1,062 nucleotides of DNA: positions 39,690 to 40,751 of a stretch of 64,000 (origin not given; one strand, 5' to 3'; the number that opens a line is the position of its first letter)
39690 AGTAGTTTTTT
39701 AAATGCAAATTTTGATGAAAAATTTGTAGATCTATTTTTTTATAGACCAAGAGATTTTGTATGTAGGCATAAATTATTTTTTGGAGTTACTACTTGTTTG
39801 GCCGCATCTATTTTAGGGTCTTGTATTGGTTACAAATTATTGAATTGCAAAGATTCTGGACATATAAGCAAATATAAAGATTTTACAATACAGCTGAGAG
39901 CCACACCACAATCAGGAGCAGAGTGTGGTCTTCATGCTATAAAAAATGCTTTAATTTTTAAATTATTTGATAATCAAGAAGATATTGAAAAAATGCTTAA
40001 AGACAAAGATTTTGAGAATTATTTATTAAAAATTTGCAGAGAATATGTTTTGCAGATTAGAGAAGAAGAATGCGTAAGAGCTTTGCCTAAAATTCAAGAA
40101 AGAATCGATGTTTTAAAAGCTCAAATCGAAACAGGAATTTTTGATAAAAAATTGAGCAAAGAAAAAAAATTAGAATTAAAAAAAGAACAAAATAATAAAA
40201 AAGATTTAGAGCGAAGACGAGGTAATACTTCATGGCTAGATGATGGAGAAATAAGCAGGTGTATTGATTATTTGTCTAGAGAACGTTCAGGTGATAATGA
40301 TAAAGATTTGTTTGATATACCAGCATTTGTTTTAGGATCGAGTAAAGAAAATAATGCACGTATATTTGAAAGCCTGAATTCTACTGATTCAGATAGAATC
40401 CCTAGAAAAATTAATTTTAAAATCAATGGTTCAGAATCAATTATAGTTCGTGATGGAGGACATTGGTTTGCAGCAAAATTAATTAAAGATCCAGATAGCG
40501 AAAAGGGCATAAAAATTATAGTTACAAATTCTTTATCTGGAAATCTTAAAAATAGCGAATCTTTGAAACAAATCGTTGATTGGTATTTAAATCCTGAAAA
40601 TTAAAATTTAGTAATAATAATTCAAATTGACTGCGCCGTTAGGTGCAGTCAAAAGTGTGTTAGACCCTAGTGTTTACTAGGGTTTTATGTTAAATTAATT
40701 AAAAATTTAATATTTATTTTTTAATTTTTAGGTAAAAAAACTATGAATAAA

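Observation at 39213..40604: Membrane-anchored Josephin-like cysteine protease (candidate deubiquitinase effector)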

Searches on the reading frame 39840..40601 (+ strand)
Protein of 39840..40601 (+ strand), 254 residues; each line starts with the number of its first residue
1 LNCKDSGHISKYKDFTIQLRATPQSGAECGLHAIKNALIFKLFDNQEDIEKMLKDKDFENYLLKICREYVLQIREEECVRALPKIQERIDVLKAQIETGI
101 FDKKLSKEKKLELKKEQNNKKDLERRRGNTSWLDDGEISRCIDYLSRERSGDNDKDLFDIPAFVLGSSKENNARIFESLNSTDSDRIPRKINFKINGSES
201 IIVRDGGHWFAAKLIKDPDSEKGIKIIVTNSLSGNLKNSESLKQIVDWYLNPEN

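Call 3: search_protein_families(library=pfam, proteins=[window:39840-40601:+], max_evalue=10)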
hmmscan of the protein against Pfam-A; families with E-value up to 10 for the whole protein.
window:39840-40601:+ (254 aa): 2 families
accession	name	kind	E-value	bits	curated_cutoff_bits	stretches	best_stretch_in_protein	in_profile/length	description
PF17380.7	DUF5401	-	0.2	10.2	25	1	66-127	431-492/721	Family of unknown function (DUF5401)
PF02902.25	Peptidase_C48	-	1.6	9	20.7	1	24-64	166-204/217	Ulp1 protease family, C-terminal catalytic domain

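Call 4: search_solved_structures(query=window:39840-40601:+, max_evalue=10, show_alignments=3)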
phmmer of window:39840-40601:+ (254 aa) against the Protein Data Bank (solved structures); distinct sequences matched with E-value up to 10: 2.
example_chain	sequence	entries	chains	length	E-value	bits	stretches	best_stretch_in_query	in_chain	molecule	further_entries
9u78_A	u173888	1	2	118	0.05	16.1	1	46-79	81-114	Single Chain Protein of De Novo Designed Helix Bundles-4EH2 with KDPV Loop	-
1yj7_A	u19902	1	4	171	0.17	14.4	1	92-224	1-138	escJ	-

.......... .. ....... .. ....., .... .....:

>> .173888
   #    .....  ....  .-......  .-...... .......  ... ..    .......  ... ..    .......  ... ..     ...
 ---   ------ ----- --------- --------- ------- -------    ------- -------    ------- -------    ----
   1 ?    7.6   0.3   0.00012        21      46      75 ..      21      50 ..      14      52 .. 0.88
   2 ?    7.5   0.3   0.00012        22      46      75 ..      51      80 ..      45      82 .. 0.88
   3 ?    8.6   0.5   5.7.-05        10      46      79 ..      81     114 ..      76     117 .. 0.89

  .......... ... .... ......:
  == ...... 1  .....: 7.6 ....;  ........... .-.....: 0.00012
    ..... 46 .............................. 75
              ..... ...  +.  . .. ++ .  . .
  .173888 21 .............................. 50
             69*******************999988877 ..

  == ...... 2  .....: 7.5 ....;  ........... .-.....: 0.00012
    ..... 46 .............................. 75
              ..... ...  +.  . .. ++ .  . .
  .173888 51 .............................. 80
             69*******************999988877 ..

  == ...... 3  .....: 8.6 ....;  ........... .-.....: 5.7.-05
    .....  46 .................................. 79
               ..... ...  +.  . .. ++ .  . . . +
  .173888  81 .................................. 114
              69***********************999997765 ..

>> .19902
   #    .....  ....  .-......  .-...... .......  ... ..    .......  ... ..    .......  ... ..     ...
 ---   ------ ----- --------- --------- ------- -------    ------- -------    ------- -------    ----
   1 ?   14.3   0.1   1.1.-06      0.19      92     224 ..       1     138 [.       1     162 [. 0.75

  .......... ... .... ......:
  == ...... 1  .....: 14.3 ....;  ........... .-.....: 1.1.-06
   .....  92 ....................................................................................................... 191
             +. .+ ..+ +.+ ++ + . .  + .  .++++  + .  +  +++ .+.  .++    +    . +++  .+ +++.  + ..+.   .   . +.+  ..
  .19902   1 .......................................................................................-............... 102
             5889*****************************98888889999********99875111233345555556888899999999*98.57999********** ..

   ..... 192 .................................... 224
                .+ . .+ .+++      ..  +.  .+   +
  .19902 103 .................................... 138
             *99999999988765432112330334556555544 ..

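Call 13: search_protein_representatives(protein=window:39840-40601:+)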
Query: 254 residues. Proteins with E-value up to 0.001 (for the whole library): 5; up to 1e-10: 3; up to 1e-30: 1. The best 5 are listed.
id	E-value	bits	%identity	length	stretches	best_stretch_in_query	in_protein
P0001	8.6e-163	555.8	100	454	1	1-254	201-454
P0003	2.0e-17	79.7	32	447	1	12-252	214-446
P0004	5.4e-17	78.3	72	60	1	193-250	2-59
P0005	5.7e-09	52.0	37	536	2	18-63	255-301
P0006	1.3e-05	41.0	26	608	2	121-252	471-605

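Call 33: search_solved_structures(query=A3, max_evalue=10, show_alignments=5)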
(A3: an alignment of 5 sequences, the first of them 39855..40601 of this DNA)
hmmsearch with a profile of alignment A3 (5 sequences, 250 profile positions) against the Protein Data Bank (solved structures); distinct sequences matched with E-value up to 10: 4.
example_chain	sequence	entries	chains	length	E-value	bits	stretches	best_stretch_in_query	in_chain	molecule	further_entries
9l08_A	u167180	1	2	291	0.18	14.5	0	52-88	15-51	Covalently Connected Cytochrome c555 trimer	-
1tzt_A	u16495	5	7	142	0.44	13.2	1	83-167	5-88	N utilization substance protein B homolog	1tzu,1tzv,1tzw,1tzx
7tbl_k1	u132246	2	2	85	0.63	12.7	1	57-124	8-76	NUP62 CCS1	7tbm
5c3l_C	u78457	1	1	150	1.2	11.7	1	57-155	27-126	Nucleoporin Nup62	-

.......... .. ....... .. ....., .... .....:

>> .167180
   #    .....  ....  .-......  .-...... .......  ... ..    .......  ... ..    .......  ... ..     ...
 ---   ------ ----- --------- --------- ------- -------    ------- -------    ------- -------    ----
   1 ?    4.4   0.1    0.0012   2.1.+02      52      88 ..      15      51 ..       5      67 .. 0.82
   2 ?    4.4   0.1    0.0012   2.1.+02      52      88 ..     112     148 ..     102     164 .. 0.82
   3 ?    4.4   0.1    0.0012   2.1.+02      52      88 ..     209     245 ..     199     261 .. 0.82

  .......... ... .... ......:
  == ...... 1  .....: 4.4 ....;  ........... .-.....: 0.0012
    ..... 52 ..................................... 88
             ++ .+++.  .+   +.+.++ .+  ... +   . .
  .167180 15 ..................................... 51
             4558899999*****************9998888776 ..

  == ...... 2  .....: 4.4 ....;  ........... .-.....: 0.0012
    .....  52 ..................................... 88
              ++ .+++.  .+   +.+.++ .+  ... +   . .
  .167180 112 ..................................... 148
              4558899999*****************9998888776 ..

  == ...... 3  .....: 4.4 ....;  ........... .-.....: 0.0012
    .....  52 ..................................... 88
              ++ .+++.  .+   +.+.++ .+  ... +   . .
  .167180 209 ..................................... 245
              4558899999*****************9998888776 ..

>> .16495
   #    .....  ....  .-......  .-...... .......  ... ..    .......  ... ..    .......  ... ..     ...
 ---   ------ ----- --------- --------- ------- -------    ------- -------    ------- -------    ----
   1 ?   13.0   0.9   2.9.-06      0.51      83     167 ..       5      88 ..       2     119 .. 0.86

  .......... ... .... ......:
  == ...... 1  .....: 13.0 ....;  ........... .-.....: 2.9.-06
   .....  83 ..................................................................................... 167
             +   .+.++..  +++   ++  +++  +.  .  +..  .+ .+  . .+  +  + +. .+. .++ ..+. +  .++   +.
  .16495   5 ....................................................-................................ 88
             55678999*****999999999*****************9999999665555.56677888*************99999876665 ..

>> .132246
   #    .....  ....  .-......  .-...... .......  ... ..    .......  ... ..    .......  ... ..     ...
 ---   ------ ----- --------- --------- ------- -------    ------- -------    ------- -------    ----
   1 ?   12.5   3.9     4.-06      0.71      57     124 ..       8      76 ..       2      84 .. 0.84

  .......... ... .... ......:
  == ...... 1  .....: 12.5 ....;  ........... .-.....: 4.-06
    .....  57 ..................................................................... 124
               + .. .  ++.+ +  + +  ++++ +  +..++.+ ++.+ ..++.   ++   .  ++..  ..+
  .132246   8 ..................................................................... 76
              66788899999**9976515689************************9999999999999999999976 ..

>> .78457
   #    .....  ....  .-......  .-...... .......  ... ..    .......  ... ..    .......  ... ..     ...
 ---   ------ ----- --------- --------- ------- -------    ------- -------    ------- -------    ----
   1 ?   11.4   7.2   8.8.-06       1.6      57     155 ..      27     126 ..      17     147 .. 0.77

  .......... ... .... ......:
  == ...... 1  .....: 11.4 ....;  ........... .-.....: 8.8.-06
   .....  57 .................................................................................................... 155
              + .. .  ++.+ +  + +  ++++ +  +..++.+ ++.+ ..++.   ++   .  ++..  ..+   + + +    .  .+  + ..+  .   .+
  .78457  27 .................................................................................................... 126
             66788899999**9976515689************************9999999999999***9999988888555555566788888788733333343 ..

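Call 35: search_protein_families(library=pfam, alignment_id=A3, max_evalue=10)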
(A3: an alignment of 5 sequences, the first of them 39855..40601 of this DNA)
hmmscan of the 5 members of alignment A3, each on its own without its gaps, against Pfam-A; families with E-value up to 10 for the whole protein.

A. member 1, window:39855-40601:+ (249 aa): 2 families
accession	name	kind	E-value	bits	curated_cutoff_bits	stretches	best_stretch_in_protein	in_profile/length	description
PF17380.7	DUF5401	-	0.19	10.2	25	1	61-122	431-492/721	Family of unknown function (DUF5401)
PF02902.25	Peptidase_C48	-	1.1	9.4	20.7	1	20-59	167-204/217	Ulp1 protease family, C-terminal catalytic domain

B. families by the number of members that match (of 5 scanned): 8 families
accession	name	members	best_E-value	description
PF02902.25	Peptidase_C48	2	0.026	Ulp1 protease family, C-terminal catalytic domain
PF17042.10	NBD_C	1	0.0033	Nucleotide-binding C-terminal domain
PF05266.19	DUF724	1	0.014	Protein of unknown function (DUF724)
PF14497.11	GST_C_3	1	0.072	Glutathione S-transferase, C-terminal domain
PF22321.2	Zona_CL2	1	0.17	Zonadhesin, second cohesin-like domain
PF17380.7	DUF5401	1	0.19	Family of unknown function (DUF5401)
PF22226.1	Mre11_C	1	0.21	Mre11 C-terminal Rad50-binding domain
PF00957.27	Synaptobrevin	1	9.2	Synaptobrevin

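Call 39: predict_structure(alignment_id=A3)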
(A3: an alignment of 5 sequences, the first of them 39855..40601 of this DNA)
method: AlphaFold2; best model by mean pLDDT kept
length: 249 residues; sequences in the alignment: 5
mean_pLDDT: 84.5   pTM: 0.80
mean pLDDT of the five models: 84.5, 82.5, 82.2, 77.9, 75.3
residues with pLDDT >= 90: 90; 70-90: 131; 50-70: 19; < 50: 9
segments of 3 or more residues with pLDDT < 50: 145-150
pLDDT, mean of each block of 10 residues (from residue 1): 71 86 85 91 93 90 87 89 95 87 94 94 79 84 53 76 83 73 82 90 90 89 82 90 77
secondary structure, 60 per line:
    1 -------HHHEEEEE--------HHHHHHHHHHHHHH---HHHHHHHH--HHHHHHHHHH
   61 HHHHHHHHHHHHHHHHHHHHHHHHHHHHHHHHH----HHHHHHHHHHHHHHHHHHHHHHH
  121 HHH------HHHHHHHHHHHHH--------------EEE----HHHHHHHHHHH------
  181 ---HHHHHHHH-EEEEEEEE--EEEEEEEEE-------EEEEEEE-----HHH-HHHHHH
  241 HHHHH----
elements in order: E11-15 H24-37 H41-48 H51-93 H98-123 H130-142 E157-159 H164-174 H184-191 E193-200 E203-211 E219-225 H235-245

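Call 42: fold_search(model_id=the predicted structure, library=pdb)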
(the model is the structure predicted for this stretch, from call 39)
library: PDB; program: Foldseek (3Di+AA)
matches with E <= 10: 240; with E <= 0.001: 0
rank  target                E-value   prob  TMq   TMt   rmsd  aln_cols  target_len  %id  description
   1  4gfc_A                5.5e-01  0.08  0.11  0.15  12.1        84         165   21  N-terminal coiled-coil dimer of C.elegans SAS-6, crystal form B (released 2013-06-19)
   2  3eay                  6.2e-01  0.20  0.17  0.17  13.2       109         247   16  Crystal structure of the human SENP7 catalytic domain (released 2008-09-16)
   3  2qb6_B                6.5e-01  0.08  0.17  0.12  13.6       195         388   10  Saccharomyces cerevisiae cytosolic exopolyphosphatase, sulfate complex (released 2007-12-11)
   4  9y66_C                8.6e-01  0.08  0.16  0.09  18.5       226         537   13  attLsym bound serine integrase complex in the dimeric state (released 2026-02-04)
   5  6vek_A                1.2e+00  0.12  0.15  0.12  15.1       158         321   11  Contact-dependent growth inhibition toxin-immunity protein complex from from E. coli 3006, full-length (released 2021-01-27)
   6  6mkj                  1.2e+00  0.08  0.13  0.07  10.2        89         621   13  Crystal structure of penicillin binding protein 5 (PBP5) from Enterococcus faecium in the closed conformation (released 2018-10-31)
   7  6qj0                  1.2e+00  0.03  0.14  0.10  20.9       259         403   13  Crystal structure of the C. thermophilum condensin Smc2 ATPase head (crystal form II) (released 2019-07-03)
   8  2qb7_B                1.3e+00  0.06  0.17  0.12  11.5       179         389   11  Saccharomyces cerevisiae cytosolic exopolyphosphatase, phosphate complex (released 2007-12-11)
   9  8vc9_E                1.4e+00  0.10  0.21  0.14  23.9       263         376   12  Hybrid response regulator LvrB from Leptospira / phosphorylated REC form (released 2024-12-18)
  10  9hlx_A                1.5e+00  0.21  0.20  0.05  21.7       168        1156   10  Structure of Ba1Cas12a3 binary complex (released 2025-12-17)
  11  8gl8_C                1.7e+00  0.13  0.21  0.28  18.4       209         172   10  The Type 9 Secretion System Extended Translocon - SprA-PorV-PPI-RemZ-SkpA-SprE complex (released 2024-01-31)
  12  6cp8_A                2.1e+00  0.06  0.13  0.18  15.9       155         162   13  Contact-dependent growth inhibition toxin-immunity protein complex from from E. coli 3006 (released 2019-03-13)
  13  8jxh_D                2.2e+00  0.30  0.22  0.48  11.5       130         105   12  rat megalin RAP complex wingA (released 2024-06-19)
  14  4c9z_A                2.2e+00  0.13  0.11  0.14   3.9        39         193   18  Crystal structure of Siah1 at 1.95 A resolution (released 2013-10-16)
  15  3fnb_A                2.2e+00  0.02  0.14  0.12  18.7       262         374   11  Crystal structure of acylaminoacyl peptidase SMU_737 from Streptococcus mutans UA159 (released 2009-01-06)
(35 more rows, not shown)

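Call 51: fold_search(model_id=the predicted structure, library=viral)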
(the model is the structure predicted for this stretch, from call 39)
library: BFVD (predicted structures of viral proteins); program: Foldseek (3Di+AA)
matches with E <= 10: 335; with E <= 0.001: 0
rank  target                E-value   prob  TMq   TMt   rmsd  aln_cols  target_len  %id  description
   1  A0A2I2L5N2            3.0e-01  0.09  0.17  0.14  15.2       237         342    9  Guanine nucleotide-binding protein alpha subunit [Orpheovirus IHUMI-LCC2]
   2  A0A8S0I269            4.4e-01  0.87  0.23  0.44   7.6       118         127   17  (no name in the UniProt tables at hand)
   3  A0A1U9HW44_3          5.4e-01  0.07  0.13  0.05  20.1       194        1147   12  (no name in the UniProt tables at hand)
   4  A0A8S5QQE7            5.7e-01  0.16  0.19  0.06  12.9       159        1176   15  Tail protein [Siphoviridae sp. ctE6L85]
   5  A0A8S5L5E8            5.7e-01  0.08  0.18  0.12  22.4       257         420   12  Maturation protein [ssRNA phage SRR5466728_2]
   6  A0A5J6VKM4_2          6.4e-01  0.44  0.20  0.06  13.3       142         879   15  Uncharacterized protein [Megaviridae environmental sample]
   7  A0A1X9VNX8            6.8e-01  0.51  0.24  0.09  13.7       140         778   11  Putative zinc finger domain-containing protein [Mimivirus AB-566-O17]
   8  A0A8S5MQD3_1          7.1e-01  0.54  0.24  0.09   9.4       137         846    7  Tape measure domain protein [Siphoviridae sp. ctA4S13]
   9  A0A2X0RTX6            7.5e-01  0.04  0.16  0.13  20.6       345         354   12  B354L [African swine fever virus]
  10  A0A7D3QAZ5            8.0e-01  0.38  0.20  0.28   5.0        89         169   20  (no name in the UniProt tables at hand)
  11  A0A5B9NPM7            8.0e-01  0.25  0.12  0.33   7.4        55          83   13  Uncharacterized protein [Bacillus phage vB_BspS_SplendidRed]
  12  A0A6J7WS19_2          8.0e-01  0.12  0.19  0.06  21.8       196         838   17  Phage tail tape measure protein [uncultured Caudovirales phage]
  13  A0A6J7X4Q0            8.4e-01  0.09  0.21  0.16  21.2       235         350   15  Uncharacterized protein [uncultured Caudovirales phage]
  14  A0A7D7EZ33            9.4e-01  0.11  0.14  0.21  10.9        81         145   12  (no name in the UniProt tables at hand)
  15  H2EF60                9.4e-01  0.04  0.14  0.10  21.0       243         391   12  Uncharacterized protein [Moumouvirus sp. 'Monve']
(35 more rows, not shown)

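Call 59: find_encoding_contigs(protein=P0006, flank=6000, max_places=3)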
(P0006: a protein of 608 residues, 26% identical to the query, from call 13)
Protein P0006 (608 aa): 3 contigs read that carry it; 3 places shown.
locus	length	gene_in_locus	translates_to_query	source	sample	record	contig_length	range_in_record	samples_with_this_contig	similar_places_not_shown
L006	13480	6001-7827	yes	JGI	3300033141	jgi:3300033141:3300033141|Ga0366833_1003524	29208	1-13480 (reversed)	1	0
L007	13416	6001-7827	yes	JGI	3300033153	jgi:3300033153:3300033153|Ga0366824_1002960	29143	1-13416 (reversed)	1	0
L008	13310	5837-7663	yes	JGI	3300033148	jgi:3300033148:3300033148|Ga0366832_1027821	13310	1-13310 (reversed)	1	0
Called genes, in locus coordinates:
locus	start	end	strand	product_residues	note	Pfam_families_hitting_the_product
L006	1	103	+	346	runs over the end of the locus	PF03739:LptF_LptG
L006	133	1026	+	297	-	PF00892:EamA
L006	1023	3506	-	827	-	PF00501:AMP-binding, PF00550:PP-binding, PF01553:Acyltransferase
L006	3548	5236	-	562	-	PF09820:AAA-ATPase_like, PF08011:PDDEXK_9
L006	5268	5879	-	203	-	PF00625:Guanylate_kin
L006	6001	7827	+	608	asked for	-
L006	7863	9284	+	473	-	PF00587:tRNA-synt_2b, PF03129:HGTP_anticodon, PF09180:ProRS-C_1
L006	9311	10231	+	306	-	PF02899:Phage_int_SAM_1, PF22823:MrpR_C_cat (faint), PF00589:Phage_integrase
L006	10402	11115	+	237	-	-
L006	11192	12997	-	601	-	PF00009:GTP_EFTU, PF22042:EF-G_D2 (weak), PF03144:GTP_EFTU_D2, PF00679:EFG_C, PF21018:BipA_C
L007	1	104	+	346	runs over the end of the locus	PF03739:LptF_LptG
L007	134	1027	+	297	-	PF00892:EamA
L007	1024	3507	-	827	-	PF00501:AMP-binding, PF00550:PP-binding, PF01553:Acyltransferase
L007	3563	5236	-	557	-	PF09820:AAA-ATPase_like, PF08011:PDDEXK_9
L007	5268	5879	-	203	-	PF00625:Guanylate_kin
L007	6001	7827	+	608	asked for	-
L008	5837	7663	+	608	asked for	-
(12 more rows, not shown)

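Call 87: find_encoding_contigs(protein=P0005, flank=6000, max_places=3)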
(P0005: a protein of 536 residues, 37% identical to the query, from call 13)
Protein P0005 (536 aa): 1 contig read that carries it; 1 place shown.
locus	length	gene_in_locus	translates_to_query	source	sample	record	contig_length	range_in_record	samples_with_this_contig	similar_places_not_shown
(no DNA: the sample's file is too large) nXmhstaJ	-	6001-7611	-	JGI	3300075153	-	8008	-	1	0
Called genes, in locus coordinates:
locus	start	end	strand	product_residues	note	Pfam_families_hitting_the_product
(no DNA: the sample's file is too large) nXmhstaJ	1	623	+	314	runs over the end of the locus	?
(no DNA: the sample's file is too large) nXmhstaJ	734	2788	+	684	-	-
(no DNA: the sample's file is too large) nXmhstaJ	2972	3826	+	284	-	PF00106:adh_short, PF13561:adh_short_C2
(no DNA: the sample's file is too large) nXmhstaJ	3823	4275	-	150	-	PF06108:DUF952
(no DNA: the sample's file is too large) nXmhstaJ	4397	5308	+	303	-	PF00892:EamA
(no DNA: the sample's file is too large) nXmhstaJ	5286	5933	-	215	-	PF00625:Guanylate_kin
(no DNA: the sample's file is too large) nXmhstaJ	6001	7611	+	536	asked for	-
